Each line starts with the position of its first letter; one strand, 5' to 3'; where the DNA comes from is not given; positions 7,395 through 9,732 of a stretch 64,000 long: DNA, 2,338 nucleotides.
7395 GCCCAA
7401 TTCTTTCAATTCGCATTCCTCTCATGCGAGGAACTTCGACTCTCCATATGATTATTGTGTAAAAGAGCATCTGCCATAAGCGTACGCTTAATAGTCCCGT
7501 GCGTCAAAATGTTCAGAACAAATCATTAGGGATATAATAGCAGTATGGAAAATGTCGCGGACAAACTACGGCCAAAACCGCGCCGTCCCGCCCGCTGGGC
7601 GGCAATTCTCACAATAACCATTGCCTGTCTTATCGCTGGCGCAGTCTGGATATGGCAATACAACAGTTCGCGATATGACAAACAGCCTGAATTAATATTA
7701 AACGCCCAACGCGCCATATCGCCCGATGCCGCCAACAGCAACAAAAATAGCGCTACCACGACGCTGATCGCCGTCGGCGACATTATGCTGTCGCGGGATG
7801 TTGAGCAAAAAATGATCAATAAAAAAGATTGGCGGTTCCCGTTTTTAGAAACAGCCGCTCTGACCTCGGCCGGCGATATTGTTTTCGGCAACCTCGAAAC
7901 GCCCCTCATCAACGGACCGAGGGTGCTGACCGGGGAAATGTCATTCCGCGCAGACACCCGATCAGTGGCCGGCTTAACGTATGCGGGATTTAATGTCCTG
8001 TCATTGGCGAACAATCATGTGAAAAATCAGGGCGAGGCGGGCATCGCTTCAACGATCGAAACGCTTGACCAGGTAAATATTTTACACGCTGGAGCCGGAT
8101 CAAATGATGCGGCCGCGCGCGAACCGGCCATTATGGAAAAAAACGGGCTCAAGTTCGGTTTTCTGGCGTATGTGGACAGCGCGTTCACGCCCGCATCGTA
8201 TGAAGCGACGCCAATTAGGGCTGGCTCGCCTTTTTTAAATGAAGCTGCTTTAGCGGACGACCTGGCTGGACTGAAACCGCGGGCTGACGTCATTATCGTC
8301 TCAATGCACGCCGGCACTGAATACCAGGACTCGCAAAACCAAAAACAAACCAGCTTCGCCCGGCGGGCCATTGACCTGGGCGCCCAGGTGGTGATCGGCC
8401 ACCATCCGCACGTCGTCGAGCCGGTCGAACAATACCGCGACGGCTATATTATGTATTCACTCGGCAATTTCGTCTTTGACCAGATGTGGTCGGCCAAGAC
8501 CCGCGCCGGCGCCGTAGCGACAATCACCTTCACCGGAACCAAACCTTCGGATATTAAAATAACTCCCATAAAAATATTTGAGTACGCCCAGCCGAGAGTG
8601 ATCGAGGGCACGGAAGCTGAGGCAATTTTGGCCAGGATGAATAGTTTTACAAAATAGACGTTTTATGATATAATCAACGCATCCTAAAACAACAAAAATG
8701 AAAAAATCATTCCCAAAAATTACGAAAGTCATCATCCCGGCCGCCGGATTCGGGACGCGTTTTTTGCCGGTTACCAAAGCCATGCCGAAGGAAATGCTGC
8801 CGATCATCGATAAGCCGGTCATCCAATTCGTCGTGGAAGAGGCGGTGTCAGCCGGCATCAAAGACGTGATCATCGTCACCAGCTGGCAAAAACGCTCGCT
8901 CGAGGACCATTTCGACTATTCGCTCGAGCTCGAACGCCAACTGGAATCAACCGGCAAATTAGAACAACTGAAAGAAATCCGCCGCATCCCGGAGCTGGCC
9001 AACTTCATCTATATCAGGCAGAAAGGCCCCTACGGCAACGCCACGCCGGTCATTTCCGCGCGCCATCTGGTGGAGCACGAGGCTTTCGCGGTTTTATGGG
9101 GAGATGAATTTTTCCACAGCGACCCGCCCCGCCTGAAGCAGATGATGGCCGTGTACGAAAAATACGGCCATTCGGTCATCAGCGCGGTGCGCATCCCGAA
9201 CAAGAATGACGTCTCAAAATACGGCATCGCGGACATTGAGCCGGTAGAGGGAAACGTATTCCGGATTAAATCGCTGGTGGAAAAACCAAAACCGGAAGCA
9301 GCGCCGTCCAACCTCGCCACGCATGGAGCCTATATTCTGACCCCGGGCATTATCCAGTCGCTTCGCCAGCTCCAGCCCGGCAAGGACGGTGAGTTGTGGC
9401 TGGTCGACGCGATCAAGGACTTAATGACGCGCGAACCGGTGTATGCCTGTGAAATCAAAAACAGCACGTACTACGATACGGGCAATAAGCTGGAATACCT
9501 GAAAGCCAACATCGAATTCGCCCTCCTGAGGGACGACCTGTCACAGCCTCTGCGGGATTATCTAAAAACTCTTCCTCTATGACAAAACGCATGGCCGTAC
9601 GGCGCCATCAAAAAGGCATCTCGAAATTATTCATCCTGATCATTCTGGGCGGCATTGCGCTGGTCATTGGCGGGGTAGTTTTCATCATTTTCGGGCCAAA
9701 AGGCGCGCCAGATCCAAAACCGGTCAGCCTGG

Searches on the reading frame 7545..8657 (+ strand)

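Call 6: search_protein_families(library=pfam, proteins=[window:7545-8657:+], max_evalue=0.01)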
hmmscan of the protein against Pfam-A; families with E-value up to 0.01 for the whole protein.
window:7545-8657:+ (370 aa): 1 family
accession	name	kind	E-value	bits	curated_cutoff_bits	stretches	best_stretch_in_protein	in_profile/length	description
PF09587.15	PGA_cap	-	6.2e-72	242.6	27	1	73-313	1-255/255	Bacterial capsule synthesis protein PGA_cap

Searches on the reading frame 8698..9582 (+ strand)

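Call 6: search_protein_families(library=pfam, proteins=[window:8698-9582:+], max_evalue=0.01)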
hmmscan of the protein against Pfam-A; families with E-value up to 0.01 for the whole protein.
window:8698-9582:+ (294 aa): 3 families
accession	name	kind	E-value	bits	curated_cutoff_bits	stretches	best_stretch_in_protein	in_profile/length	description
PF00483.29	NTP_transferase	-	2.1e-35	122.9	21.2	1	10-271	1-239/245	Nucleotidyl transferase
PF12804.13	NTP_transf_3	-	2.5e-05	25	27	1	11-66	1-51/160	MobA-like NTP transferase domain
PF01128.25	IspD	-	0.0011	19.2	27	1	11-66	3-56/221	2-C-methyl-D-erythritol 4-phosphate cytidylyltransferase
